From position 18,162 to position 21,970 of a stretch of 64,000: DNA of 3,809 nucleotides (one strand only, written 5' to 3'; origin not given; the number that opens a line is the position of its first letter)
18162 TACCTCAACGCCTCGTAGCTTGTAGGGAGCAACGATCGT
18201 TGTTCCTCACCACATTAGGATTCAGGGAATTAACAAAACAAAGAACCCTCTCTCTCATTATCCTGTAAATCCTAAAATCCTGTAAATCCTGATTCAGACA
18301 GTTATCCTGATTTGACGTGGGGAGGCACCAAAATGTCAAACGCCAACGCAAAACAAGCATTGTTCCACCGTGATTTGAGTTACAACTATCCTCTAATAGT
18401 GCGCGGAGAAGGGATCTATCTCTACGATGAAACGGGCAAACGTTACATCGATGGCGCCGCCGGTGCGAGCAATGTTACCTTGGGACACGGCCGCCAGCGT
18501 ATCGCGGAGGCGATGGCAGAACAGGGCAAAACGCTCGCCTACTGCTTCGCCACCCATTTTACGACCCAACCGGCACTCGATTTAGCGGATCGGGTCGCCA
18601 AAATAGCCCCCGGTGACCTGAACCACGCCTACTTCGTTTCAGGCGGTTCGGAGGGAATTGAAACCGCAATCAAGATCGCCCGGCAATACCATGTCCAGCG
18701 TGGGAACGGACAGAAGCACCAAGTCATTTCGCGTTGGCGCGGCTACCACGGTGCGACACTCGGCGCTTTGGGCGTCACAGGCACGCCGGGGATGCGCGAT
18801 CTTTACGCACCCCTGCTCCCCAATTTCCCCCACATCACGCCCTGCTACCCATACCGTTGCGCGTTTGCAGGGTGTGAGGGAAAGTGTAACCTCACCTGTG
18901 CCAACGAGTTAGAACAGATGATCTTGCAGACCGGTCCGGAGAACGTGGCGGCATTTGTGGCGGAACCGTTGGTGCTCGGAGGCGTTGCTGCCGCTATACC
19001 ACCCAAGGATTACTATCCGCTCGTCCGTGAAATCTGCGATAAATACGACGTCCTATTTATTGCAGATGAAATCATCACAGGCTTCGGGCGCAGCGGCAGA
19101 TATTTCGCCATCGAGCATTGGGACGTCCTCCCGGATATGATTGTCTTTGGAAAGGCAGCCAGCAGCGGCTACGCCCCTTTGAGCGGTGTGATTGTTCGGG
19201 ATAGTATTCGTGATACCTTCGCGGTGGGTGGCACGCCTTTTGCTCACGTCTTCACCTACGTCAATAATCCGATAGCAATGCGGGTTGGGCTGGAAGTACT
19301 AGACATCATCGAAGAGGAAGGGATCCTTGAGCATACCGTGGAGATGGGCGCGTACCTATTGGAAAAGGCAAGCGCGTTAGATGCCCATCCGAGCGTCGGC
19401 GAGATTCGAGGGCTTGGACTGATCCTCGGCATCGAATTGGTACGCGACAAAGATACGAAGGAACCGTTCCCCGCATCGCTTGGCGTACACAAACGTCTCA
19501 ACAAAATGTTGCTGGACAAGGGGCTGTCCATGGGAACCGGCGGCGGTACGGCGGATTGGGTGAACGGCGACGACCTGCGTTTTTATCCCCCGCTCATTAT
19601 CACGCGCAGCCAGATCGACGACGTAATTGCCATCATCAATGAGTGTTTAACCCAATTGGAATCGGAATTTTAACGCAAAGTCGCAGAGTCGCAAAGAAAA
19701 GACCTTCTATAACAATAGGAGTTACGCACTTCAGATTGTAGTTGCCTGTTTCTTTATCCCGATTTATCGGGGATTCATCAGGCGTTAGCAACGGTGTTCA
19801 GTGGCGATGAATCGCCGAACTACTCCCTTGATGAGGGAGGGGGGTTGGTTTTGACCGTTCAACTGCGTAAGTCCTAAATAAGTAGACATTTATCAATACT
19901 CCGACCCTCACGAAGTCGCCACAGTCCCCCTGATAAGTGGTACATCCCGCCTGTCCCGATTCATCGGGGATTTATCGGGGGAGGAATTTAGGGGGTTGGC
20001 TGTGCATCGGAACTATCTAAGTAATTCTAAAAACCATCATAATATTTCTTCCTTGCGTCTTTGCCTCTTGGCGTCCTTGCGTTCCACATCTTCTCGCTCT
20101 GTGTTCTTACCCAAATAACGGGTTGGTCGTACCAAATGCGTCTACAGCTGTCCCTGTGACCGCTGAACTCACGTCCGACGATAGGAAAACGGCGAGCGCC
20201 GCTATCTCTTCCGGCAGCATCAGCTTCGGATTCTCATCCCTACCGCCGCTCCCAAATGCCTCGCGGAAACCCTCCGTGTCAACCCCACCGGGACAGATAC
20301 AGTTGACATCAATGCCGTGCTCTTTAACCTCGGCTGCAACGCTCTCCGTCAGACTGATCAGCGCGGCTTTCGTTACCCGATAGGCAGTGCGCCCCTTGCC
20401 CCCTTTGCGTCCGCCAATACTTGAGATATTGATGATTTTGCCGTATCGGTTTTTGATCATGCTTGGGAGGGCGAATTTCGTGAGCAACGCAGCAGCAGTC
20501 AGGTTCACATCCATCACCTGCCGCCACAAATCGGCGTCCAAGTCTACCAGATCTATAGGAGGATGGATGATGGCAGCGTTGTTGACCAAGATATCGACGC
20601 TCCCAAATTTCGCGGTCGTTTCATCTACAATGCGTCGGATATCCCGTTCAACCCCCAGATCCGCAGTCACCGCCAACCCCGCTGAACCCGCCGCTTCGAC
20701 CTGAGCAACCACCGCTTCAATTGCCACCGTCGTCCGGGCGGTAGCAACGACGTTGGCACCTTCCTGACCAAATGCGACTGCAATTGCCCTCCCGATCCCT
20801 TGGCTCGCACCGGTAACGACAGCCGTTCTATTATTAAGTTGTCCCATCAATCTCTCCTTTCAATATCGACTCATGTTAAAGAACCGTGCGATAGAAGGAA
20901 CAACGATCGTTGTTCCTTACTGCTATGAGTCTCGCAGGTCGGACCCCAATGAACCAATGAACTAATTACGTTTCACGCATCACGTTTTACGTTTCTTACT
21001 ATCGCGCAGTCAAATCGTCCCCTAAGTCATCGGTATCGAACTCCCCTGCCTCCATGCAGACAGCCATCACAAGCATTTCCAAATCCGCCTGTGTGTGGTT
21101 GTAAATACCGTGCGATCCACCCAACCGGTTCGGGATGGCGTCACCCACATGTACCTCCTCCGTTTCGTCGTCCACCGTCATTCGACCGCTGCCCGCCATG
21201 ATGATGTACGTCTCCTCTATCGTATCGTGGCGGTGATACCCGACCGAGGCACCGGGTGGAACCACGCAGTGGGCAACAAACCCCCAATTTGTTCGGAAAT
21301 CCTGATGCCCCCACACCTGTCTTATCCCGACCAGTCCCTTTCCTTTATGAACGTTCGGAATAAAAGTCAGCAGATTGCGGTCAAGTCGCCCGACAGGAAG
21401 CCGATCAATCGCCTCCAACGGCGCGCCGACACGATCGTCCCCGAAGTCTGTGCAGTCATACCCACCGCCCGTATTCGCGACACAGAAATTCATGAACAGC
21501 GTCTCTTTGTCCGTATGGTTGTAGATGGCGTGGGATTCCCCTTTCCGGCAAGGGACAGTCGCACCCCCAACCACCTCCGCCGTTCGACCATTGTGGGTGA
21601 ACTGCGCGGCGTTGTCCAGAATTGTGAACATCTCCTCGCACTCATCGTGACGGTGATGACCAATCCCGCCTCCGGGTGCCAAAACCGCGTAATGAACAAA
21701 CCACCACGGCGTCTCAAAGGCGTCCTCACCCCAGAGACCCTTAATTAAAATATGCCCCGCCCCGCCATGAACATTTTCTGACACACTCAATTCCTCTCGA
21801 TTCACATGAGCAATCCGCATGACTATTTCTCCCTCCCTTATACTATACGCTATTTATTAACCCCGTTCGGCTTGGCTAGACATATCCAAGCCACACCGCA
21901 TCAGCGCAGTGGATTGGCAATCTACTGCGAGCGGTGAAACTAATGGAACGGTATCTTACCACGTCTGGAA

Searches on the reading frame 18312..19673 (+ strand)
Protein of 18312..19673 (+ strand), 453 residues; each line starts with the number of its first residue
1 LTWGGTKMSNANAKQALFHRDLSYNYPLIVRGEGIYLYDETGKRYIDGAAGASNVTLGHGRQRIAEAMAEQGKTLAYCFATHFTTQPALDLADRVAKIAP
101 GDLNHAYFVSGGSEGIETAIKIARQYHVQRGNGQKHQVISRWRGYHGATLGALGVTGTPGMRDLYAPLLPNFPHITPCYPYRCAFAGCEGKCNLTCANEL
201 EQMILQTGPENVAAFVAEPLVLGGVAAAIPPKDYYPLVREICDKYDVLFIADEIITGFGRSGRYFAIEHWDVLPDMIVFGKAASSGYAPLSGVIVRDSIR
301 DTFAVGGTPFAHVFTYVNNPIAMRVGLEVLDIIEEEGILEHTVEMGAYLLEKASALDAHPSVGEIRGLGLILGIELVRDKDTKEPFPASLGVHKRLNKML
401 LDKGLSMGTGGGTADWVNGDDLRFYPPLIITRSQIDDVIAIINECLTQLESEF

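Call 11: search_protein_families(library=pfam, proteins=[window:18312-19673:+])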
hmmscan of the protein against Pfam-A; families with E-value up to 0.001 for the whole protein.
window:18312-19673:+ (453 aa): 1 family
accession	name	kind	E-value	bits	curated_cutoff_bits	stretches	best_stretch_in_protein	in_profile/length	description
PF00202.27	Aminotran_3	-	5.4e-95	318.9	30.5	1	28-446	12-403/403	Aminotransferase class-III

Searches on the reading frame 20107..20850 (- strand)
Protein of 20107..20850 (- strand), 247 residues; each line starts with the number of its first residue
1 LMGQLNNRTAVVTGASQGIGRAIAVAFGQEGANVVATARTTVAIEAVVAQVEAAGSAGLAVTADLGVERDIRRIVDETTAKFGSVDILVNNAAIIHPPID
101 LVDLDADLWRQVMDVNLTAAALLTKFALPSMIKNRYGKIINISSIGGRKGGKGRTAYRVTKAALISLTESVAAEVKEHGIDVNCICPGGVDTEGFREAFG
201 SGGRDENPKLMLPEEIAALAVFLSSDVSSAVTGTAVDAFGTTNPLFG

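Call 11: search_protein_families(library=pfam, proteins=[window:20107-20850:-])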
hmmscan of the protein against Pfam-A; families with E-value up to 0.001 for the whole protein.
window:20107-20850:- (247 aa): 3 families
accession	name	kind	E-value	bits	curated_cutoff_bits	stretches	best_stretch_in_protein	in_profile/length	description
PF00106.31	adh_short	-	6.7e-55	186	26.6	1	9-196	2-188/195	short chain dehydrogenase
PF13561.12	adh_short_C2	-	1.6e-51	175.6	27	1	14-236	1-229/236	Enoyl-(Acyl carrier protein) reductase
PF08659.16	KR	-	2.4e-10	41.1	22.6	1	9-171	2-163/180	KR domain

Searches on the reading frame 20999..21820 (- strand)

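Call 11: search_protein_families(library=pfam, proteins=[window:20999-21820:-])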
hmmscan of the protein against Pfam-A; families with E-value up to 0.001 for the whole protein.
window:20999-21820:- (273 aa): 2 families
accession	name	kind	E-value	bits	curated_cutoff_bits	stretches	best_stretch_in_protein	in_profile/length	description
PF07883.17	Cupin_2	-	1e-19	70.4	27.2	2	184-251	2-68/70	Cupin domain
PF01050.24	MannoseP_isomer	-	2.9e-05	24.7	23.6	0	182-262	30-110/116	Mannose-6-phosphate isomerase C-terminal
